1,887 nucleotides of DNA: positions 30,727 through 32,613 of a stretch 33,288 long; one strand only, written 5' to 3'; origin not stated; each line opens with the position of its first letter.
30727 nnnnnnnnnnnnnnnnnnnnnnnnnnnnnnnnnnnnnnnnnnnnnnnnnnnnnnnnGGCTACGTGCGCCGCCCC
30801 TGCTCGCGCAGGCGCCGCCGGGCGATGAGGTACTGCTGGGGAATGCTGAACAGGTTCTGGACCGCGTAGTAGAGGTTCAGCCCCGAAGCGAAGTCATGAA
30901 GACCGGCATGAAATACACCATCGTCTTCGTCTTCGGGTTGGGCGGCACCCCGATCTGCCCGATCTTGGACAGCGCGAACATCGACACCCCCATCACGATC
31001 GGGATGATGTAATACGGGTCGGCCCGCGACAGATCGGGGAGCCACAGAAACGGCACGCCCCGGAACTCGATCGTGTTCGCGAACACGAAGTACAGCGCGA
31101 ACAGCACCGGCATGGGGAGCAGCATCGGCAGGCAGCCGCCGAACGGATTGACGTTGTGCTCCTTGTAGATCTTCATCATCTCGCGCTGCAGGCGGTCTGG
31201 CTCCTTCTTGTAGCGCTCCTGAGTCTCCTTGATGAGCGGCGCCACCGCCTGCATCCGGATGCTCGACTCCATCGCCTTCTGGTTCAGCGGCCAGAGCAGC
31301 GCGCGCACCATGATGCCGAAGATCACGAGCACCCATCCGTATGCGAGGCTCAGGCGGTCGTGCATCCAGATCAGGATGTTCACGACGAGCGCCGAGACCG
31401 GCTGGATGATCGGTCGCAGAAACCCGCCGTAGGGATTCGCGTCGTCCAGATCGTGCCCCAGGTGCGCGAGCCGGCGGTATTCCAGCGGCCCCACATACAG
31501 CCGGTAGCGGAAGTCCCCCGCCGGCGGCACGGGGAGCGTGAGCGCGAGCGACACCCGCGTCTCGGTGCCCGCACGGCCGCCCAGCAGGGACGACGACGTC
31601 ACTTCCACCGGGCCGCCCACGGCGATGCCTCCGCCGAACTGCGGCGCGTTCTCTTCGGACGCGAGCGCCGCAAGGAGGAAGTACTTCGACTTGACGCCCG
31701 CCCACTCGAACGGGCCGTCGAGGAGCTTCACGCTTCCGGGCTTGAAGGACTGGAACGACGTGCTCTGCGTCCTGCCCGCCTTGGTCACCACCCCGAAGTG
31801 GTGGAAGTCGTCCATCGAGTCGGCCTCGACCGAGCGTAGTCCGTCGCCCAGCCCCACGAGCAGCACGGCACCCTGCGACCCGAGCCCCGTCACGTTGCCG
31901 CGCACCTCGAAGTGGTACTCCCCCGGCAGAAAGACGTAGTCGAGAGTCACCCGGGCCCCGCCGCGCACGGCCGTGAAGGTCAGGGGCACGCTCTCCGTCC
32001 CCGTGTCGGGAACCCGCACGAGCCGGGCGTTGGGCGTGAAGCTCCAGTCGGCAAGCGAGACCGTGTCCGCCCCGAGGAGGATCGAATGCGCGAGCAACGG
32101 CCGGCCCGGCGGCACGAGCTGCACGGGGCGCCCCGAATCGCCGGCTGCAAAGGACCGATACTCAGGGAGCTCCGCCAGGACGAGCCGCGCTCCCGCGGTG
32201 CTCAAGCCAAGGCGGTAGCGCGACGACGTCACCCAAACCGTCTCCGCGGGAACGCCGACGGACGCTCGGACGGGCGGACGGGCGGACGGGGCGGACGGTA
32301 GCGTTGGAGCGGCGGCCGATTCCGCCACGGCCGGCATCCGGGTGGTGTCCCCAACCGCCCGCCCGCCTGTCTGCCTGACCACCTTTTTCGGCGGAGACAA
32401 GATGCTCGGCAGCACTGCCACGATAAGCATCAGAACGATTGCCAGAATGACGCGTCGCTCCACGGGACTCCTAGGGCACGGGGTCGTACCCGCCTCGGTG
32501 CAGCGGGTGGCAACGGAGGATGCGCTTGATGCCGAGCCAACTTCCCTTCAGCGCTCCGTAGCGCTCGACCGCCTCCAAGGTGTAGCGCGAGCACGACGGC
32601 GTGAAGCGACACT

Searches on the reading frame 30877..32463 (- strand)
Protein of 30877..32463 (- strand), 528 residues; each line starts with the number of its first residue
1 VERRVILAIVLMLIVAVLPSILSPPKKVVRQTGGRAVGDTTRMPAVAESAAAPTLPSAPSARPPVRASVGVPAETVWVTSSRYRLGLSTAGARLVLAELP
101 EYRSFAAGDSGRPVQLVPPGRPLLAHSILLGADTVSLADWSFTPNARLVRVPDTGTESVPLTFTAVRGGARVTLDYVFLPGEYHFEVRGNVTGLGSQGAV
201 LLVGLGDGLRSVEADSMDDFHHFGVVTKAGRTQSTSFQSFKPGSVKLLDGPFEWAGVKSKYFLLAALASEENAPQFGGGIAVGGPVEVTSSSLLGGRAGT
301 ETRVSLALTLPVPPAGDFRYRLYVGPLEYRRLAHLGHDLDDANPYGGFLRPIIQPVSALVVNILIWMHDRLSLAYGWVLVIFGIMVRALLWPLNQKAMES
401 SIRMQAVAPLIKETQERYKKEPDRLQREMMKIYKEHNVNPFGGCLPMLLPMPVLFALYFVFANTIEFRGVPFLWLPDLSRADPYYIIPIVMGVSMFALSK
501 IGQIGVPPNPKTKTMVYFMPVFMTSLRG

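Call 7: search_protein_families(library=pfam, proteins=[window:30877-32463:-], max_evalue=0.001)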
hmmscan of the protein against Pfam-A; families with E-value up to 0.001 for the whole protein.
window:30877-32463:- (528 aa): 2 families
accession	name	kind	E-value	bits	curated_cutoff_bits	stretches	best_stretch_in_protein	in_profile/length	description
PF02096.25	60KD_IMP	-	1.6e-42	145.7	35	1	375-524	1-133/163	60Kd inner membrane protein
PF14849.12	YidC_periplas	-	2.5e-22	80.6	24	1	77-356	3-280/283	YidC periplasmic domain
